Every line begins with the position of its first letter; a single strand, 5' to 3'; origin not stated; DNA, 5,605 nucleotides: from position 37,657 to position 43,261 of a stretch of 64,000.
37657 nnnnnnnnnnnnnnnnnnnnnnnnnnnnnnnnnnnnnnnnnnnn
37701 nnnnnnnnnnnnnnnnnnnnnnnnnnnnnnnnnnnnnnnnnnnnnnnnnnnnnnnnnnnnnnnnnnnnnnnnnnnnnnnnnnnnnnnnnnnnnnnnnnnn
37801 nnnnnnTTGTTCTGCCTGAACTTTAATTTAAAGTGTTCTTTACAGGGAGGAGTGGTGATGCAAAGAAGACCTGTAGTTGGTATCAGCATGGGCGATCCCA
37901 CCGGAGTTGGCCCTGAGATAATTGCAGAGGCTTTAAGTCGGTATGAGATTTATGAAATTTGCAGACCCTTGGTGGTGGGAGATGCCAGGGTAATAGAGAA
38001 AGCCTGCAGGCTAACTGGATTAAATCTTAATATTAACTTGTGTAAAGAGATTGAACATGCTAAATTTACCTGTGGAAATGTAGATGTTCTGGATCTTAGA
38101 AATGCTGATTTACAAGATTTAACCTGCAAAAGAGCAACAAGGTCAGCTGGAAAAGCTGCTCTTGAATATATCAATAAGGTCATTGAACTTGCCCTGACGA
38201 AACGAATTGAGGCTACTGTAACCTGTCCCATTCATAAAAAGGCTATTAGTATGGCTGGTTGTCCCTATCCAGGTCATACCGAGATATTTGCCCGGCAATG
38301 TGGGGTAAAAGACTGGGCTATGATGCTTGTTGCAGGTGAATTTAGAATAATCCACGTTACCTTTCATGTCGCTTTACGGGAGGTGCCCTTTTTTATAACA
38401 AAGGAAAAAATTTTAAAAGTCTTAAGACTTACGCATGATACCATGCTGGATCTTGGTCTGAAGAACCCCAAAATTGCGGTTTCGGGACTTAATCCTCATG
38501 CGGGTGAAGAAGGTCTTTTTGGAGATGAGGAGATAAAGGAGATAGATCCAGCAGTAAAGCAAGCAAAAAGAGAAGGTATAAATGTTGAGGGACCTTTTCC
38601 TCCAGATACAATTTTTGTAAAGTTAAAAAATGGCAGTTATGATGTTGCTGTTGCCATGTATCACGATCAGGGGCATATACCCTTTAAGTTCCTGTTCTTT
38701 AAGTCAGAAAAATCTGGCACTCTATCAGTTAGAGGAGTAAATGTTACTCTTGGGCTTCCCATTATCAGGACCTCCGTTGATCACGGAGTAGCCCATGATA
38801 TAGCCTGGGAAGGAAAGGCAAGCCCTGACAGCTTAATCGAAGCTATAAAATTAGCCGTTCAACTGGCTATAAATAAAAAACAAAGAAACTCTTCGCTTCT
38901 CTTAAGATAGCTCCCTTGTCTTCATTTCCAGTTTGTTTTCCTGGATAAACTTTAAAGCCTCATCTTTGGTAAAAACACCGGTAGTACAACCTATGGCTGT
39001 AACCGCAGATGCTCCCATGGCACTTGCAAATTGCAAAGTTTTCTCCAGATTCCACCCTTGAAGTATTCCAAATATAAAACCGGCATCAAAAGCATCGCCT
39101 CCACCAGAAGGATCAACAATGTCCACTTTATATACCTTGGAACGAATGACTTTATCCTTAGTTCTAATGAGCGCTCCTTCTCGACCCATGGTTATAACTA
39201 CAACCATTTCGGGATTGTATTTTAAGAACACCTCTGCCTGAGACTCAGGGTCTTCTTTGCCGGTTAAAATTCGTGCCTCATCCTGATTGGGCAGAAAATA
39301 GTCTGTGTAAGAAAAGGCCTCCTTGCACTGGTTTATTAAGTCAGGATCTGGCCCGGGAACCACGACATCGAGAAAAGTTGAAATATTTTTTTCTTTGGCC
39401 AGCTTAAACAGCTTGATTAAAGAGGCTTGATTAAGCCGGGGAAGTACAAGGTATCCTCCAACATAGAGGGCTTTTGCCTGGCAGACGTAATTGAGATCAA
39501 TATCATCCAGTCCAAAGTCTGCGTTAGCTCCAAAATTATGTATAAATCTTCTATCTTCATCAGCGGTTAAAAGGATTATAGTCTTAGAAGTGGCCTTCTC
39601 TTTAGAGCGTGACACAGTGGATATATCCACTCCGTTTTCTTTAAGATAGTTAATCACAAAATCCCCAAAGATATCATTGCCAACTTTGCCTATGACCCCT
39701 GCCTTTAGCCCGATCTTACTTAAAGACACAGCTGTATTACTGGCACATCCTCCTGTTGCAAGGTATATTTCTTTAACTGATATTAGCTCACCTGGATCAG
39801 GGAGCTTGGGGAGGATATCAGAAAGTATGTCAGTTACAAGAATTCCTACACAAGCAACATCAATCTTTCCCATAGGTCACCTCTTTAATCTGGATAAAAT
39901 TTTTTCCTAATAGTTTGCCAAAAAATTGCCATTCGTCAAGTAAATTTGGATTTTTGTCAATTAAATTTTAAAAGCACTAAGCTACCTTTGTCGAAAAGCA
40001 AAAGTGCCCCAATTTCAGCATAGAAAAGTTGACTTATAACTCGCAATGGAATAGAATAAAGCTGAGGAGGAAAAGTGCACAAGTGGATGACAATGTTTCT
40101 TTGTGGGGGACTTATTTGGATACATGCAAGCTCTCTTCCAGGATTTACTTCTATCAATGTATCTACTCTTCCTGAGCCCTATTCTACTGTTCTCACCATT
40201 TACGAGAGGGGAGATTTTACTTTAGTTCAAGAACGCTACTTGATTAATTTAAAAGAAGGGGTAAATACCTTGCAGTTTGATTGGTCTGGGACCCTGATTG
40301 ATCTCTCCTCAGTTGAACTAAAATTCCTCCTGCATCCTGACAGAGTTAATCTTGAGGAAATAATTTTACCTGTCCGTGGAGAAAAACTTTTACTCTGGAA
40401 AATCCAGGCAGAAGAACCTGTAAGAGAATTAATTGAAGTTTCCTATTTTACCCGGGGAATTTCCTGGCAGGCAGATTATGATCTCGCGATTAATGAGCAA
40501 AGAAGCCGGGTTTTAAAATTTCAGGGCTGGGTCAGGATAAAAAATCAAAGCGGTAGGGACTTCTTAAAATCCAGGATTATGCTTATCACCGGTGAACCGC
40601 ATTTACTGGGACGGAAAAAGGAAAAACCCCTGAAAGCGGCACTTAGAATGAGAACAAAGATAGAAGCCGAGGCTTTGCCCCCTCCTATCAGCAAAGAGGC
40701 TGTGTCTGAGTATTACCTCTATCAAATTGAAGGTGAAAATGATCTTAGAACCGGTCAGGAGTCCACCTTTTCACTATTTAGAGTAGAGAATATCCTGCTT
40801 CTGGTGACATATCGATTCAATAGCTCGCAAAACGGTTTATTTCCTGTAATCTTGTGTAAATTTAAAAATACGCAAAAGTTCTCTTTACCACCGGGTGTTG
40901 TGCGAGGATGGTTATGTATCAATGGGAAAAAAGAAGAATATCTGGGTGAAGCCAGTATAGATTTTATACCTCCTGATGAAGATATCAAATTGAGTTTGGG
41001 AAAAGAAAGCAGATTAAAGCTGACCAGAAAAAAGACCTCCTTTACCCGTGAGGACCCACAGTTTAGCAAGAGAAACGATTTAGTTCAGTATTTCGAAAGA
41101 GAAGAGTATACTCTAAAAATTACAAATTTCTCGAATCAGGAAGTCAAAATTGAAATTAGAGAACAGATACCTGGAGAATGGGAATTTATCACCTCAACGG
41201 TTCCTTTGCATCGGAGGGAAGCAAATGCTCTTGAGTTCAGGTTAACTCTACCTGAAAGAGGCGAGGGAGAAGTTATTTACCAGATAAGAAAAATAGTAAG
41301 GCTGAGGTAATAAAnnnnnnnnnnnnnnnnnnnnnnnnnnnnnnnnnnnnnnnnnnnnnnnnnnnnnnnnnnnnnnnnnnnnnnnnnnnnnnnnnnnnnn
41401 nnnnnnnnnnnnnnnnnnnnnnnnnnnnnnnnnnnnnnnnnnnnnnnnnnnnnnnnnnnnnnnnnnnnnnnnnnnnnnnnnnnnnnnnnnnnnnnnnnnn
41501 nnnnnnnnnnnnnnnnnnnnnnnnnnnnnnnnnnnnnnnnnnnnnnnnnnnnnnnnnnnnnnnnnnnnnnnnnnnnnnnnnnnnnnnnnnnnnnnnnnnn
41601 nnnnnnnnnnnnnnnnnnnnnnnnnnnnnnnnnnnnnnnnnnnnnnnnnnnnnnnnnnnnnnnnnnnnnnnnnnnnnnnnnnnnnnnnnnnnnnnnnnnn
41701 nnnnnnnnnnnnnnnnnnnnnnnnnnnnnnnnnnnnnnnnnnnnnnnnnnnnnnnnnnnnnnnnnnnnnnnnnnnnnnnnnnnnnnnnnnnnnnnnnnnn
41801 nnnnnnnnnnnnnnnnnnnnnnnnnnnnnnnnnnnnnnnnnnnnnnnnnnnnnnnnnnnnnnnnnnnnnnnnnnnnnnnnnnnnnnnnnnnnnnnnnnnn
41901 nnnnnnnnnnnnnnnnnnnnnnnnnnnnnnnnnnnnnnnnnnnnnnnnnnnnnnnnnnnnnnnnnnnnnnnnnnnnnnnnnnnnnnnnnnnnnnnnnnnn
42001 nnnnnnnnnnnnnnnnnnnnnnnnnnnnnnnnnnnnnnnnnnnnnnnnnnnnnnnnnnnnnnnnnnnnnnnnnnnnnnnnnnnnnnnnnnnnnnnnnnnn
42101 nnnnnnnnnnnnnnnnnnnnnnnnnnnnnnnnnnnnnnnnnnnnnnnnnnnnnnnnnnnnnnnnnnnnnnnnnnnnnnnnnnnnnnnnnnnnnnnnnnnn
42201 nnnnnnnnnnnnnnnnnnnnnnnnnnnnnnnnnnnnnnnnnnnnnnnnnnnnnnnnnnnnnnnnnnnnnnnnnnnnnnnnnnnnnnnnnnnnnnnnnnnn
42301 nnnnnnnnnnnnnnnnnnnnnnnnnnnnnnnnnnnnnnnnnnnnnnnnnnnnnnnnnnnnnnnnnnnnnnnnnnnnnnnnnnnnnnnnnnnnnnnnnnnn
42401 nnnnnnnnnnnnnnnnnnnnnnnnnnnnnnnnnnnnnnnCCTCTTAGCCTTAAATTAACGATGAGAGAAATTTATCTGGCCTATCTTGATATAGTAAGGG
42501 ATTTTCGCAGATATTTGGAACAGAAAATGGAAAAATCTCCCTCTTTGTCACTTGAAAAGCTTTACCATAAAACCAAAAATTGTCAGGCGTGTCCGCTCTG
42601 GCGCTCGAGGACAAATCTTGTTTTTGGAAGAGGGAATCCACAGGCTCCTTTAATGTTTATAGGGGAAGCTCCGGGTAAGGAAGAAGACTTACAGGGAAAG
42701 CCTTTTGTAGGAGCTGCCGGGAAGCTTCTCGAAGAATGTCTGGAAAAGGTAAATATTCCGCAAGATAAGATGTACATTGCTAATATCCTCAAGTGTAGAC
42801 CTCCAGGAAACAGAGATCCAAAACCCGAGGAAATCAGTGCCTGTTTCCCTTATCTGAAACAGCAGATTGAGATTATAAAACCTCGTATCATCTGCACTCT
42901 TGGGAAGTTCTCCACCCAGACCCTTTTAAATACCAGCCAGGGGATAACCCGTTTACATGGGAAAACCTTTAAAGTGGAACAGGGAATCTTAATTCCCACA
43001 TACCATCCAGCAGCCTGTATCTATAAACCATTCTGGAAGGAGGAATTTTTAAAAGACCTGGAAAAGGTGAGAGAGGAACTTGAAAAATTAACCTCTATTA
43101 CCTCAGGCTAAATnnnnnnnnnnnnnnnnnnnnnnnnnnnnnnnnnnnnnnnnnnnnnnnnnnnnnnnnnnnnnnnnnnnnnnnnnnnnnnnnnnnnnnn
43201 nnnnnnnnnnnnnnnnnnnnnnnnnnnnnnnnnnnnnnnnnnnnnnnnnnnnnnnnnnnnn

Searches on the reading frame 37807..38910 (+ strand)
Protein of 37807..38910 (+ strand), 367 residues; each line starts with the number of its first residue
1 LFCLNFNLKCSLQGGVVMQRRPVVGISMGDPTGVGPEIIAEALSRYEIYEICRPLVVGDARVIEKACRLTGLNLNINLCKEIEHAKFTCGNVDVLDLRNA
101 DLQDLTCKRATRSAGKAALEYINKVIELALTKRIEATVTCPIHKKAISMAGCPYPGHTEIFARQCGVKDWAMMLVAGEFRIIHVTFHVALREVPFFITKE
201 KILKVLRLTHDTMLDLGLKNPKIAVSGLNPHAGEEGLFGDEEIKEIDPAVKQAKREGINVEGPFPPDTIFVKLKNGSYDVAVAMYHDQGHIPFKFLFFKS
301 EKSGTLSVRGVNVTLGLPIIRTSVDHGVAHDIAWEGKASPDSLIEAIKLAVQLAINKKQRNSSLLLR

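Call 19: search_protein_families(library=pfam, proteins=[window:37807-38910:+], max_evalue=0.00001)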
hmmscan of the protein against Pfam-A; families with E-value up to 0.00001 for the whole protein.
window:37807-38910:+ (367 aa): 1 family
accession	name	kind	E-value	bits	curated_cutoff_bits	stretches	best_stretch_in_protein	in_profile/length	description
PF04166.17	PdxA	-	9.4e-107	357.1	27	1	50-350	1-286/286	Pyridoxal phosphate biosynthetic protein PdxA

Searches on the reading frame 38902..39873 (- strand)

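Call 19: search_protein_families(library=pfam, proteins=[window:38902-39873:-], max_evalue=0.00001)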
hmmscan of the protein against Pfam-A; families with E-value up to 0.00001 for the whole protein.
window:38902-39873:- (323 aa): 1 family
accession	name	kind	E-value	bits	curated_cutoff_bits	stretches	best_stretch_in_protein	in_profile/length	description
PF00294.29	PfkB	-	2.7e-59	201.4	25.8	1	5-299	3-298/302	pfkB family carbohydrate kinase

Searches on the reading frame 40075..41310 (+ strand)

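Call 19: search_protein_families(library=pfam, proteins=[window:40075-41310:+], max_evalue=0.00001)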
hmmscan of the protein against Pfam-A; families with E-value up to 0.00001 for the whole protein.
window:40075-41310:+ (411 aa): 1 family
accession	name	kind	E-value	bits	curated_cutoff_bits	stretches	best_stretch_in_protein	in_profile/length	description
PF13598.12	DUF4139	-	9.7e-15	55.3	31.8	1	120-366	1-154/205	Domain of unknown function (DUF4139)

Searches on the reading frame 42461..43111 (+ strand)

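Call 19: search_protein_families(library=pfam, proteins=[window:42461-43111:+], max_evalue=0.00001)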
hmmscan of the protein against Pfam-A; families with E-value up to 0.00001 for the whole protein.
window:42461-43111:+ (216 aa): 1 family
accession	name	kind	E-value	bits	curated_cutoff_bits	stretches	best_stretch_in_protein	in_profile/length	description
PF03167.25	UDG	-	2.7e-37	128.4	24.3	1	55-200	1-140/141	Uracil DNA glycosylase superfamily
